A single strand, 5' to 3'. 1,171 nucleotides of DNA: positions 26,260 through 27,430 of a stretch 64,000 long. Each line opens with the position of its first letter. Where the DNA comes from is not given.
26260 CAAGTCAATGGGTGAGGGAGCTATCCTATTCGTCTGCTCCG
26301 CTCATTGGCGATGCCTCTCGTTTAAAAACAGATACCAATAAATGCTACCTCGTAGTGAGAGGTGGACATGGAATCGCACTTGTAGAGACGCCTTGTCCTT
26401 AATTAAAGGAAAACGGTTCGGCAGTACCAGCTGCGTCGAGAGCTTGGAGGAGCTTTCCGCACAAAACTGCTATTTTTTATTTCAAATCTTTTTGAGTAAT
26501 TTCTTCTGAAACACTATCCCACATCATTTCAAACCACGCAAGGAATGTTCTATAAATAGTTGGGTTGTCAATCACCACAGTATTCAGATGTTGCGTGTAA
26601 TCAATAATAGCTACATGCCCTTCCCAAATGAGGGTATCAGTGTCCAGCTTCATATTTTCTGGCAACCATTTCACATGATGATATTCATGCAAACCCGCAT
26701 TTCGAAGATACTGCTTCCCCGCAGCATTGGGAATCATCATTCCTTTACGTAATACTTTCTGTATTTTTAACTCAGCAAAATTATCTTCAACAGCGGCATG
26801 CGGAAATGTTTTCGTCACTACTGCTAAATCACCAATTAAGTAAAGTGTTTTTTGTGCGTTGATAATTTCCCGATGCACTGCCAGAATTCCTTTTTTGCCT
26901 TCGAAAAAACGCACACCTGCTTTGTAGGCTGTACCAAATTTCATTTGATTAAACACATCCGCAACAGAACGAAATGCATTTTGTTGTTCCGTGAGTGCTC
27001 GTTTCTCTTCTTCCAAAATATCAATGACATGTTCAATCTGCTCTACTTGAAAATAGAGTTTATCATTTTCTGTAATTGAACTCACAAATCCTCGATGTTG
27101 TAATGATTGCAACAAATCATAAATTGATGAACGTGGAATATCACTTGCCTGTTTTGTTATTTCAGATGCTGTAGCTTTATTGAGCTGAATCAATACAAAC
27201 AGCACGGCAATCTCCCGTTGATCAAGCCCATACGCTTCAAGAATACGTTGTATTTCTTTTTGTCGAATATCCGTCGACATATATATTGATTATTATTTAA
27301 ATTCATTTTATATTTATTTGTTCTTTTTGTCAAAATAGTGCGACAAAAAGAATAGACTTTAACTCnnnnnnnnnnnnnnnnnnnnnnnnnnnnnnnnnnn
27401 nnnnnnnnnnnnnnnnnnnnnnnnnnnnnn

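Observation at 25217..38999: Tandem array of nine TrmB-like wHTH regulator paralogs, each divergently paired with a variable cargo gene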

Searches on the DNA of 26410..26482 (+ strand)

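Call 42: build_rna_model(alignment_id=A6)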
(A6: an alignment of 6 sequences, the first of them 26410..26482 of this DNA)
Model R1 built from alignment A6 (6 sequences, 78 columns); structure: RNAalifold consensus.
model positions 73; base pairs 18; branch points 0; effective number of sequences 2.05; information 0.773 bits per position. Calibrated on 0.2 Mb of random sequence (short: E-values are rough).
structure used (alignment columns):
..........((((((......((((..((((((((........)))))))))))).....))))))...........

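Call 43: search_with_rna_model(model_id=R1, sources=[window, L001, L002, L003, L004, L005, L006, L007, L008, L009, L010, L011], max_evalue=1)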
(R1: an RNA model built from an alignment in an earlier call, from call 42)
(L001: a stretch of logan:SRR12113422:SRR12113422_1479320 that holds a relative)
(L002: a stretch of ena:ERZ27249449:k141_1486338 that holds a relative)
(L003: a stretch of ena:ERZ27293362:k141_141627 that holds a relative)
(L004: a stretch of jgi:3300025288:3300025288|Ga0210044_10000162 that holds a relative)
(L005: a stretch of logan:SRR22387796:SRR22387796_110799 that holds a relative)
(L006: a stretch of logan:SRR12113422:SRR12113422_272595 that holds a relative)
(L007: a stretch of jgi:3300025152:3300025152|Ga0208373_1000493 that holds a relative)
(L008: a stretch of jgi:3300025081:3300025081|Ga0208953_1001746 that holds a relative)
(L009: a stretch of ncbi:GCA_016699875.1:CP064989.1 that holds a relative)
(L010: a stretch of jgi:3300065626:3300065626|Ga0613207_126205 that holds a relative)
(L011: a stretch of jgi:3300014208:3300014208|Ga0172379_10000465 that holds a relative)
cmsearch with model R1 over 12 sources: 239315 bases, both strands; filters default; matches with E-value up to 1: 11.
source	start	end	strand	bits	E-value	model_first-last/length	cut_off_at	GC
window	32366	32438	+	98.9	2.9e-24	1-73/73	no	0.44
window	39010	39082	+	92.3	2.1e-22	1-73/73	no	0.42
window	26410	26482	+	92.2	2.2e-22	1-73/73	no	0.47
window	28010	28083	+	91.2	4.3e-22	1-73/73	no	0.46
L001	3082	3155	-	91.2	4.3e-22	1-73/73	no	0.46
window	34045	34120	+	78.4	1.6e-18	1-73/73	no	0.45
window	35491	35564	+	77.7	2.7e-18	1-73/73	no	0.39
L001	4683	4724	-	46.3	1.8e-09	32-73/73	5'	0.38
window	29423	29466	+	34.5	3.5e-06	1-73/73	no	0.45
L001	1699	1742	-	34.5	3.5e-06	1-73/73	no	0.45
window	25181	25223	+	24.3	0.0026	1-73/73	no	0.37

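Call 76: search_with_rna_model(model_id=R1, sources=[L012, L013, L014, L015, L016, L017, L018, L019, L020, L021, L022, L023, L024, L025, L026, L027, L028, L029, L030, L031, L032, L033, L034, L035, L036, L037, L038, L039, L040, L041, L042, L043, L044, L045, L046, L047, L048, L049, L050, L051, L052, L053, L054, L055, L056, L057, L058, L059, L060, L061, L062, L063, L064, L065, L066, L067, L068, L069, L070, L071, L072, L073, L074, L075, L076, L077, L078, L079, L080, L081, L082, L083, L084, L085, L086, L087, L088, L089, L090, L091], max_evalue=1)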
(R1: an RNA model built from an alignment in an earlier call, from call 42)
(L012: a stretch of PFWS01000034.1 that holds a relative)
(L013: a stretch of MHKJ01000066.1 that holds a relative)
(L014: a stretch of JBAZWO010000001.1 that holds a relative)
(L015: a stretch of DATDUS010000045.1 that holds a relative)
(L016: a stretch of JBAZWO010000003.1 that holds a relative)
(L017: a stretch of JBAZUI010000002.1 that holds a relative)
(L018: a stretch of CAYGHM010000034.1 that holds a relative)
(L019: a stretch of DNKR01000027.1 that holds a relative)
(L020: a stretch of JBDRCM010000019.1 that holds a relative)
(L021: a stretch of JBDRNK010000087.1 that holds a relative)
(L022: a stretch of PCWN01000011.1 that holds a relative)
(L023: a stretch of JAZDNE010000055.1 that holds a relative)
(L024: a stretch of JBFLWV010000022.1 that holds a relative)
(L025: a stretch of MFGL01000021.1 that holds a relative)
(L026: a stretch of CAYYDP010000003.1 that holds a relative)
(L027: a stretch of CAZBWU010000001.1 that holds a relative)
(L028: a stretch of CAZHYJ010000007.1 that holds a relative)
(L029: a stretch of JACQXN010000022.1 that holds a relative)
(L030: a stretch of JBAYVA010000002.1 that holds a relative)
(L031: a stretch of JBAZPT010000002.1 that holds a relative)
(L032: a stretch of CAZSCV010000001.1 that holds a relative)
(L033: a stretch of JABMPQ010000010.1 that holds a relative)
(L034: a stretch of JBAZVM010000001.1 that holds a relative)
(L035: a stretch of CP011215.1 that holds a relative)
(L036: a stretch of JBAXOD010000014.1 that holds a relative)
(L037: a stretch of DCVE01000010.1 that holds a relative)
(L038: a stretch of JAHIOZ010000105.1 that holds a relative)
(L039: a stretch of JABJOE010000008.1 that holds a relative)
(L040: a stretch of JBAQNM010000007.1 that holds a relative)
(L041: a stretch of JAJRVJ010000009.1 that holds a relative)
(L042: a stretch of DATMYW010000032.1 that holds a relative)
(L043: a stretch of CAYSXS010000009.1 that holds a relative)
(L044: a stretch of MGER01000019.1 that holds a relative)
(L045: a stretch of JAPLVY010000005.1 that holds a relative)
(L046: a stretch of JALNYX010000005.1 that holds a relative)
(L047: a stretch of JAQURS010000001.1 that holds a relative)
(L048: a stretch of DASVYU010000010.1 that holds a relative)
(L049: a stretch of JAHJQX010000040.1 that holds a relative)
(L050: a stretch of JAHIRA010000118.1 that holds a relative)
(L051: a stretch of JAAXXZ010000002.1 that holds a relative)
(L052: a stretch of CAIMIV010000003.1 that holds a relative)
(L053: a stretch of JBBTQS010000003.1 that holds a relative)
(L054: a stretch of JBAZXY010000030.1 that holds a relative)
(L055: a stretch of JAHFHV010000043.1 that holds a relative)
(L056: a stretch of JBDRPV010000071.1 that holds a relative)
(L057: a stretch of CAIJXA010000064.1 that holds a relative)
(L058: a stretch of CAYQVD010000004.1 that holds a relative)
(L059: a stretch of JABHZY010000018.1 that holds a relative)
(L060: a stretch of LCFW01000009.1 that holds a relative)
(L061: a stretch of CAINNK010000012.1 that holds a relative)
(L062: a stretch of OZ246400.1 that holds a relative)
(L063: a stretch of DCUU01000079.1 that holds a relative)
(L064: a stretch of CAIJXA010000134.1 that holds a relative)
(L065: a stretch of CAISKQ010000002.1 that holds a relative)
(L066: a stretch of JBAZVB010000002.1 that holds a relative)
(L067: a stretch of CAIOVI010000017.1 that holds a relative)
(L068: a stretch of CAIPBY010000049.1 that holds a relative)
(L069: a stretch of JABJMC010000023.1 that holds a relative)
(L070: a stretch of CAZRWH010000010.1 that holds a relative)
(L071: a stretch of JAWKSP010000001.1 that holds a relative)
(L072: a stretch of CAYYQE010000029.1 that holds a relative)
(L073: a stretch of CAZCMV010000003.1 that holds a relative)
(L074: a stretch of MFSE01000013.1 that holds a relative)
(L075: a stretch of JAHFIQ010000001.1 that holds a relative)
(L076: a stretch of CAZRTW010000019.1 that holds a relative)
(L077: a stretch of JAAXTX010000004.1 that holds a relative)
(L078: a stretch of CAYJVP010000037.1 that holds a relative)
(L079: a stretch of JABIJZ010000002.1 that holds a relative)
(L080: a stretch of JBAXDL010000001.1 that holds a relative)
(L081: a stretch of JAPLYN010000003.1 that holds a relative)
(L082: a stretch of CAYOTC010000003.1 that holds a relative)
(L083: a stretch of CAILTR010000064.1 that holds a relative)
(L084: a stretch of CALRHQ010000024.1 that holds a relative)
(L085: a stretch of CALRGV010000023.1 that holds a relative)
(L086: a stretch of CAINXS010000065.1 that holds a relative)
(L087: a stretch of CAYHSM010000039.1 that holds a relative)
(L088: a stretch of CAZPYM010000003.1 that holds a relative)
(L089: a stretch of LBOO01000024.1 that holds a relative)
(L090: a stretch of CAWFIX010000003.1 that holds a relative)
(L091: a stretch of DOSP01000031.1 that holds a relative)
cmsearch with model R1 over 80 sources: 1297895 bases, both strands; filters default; matches with E-value up to 1: 3.
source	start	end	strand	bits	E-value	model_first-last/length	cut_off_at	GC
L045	8778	8821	-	24.2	0.015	1-73/73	no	0.23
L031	9190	9239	-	24.1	0.017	1-73/73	no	0.48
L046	15329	15392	-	19.5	0.32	1-73/73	no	0.39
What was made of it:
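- Tried and rejected: Covariance-model searches of 1.3 Mb of other Patescibacteria loci, and of a second contig of the same MAG, found nothing significant (calls 43, 76).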

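Call 99: search_with_rna_model(model_id=R1, source=window, max_evalue=0.01, make_alignment=true)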
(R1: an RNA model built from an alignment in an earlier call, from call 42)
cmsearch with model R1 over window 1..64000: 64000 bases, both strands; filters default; matches with E-value up to 0.01: 8.
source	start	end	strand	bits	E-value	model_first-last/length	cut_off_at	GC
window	32366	32438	+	98.9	7.8e-25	1-73/73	no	0.44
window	39010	39082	+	92.3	5.6e-23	1-73/73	no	0.42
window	26410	26482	+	92.2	5.9e-23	1-73/73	no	0.47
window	28010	28083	+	91.2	1.1e-22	1-73/73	no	0.46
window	34045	34120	+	78.4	4.4e-19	1-73/73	no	0.45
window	35491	35564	+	77.7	7.1e-19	1-73/73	no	0.39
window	29423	29466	+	34.5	9.4e-07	1-73/73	no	0.45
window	25181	25223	+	24.3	0.00069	1-73/73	no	0.37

Alignment A11: 8 matches aligned to the model, 88 columns, each read 5' to 3' on its own strand. Consensus structure (alignment columns), stored with it:
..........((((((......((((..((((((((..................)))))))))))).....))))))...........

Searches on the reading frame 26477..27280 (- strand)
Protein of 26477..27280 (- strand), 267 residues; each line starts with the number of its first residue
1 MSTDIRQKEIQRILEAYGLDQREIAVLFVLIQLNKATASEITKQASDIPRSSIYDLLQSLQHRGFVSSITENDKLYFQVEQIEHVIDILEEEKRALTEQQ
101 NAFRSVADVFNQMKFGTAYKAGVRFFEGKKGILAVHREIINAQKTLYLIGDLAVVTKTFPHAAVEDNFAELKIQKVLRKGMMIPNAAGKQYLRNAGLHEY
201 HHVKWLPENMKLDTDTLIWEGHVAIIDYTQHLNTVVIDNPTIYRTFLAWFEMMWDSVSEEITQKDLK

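Call 3: search_protein_families(library=pfam, proteins=[window:26477-27280:-], max_evalue=0.01)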
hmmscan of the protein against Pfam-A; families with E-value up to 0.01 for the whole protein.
window:26477-27280:- (267 aa): 3 families
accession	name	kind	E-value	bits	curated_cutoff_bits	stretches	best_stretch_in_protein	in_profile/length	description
PF01978.25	TrmB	-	2.5e-14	53.3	25.6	1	14-79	1-65/68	Sugar-specific transcriptional regulator TrmB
PF09339.16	HTH_IclR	-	8.9e-05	22.6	22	1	37-67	20-49/52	IclR helix-turn-helix domain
PF08221.17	HTH_9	-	0.0073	16.8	23.4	0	25-67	17-58/62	RNA polymerase III subunit RPC82 helix-turn-helix domain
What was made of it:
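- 26477..27280 (-): R2, TrmB-family regulator, 267 aa. PF01978 53.3 bits (call 3)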

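Call 10: search_protein_families(library=ncbifam, proteins=[window:26477-27280:-], max_evalue=0.01)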
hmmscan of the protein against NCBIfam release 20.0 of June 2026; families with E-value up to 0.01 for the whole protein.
window:26477-27280:- (267 aa): 8 families
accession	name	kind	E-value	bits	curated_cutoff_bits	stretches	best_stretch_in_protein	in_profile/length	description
NF047390.1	TransRegTrmBL1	equivalog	4.6e-10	39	650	1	6-93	2-87/341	HTH-type sugar sensing transcriptional regulator TrmBL1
NF040851.1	tran_reg_TrmB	equivalog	1.3e-07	31.1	600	1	8-77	5-73/338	HTH-type sugar-sensing transcriptional regulator TrmB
NF047392.1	TransRegTrmBHalo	equivalog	1e-05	24.7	500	1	7-67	6-65/349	HTH-type sugar sensing transcriptional regulator TrmB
NF053606.1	Sta1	subfamily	1.4e-05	25.1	80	1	9-72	7-70/100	Sta1 family transcriptional regulator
NF040939.2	trans_reg_lrs14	equivalog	7e-05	22.8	90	1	10-72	9-72/103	Lrs14 family HTH-type transcriptional regulator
NF007339.0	PRK09834.1-1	equivalog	0.00041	19.7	299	1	21-75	24-77/271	DNA-binding transcriptional regulator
NF010349.0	PRK13777.1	equivalog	0.0016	17.8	153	1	8-107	33-132/190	HTH-type transcriptional regulator Hpr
NF045644.1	TransRegBhcR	equivalog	0.0017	17.7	350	1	21-70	26-74/267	HTH-type transcriptional regulator BhcR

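Call 53: search_protein_families(library=padloc, proteins=[window:26477-27280:-], max_evalue=0.01)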
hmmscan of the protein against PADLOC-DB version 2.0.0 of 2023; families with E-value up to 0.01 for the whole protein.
window:26477-27280:- (267 aa): 1 family
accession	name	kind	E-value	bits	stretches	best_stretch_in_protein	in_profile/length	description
PDLC01858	CARF3--CARF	-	1.7e-06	26.1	1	12-72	136-193/204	-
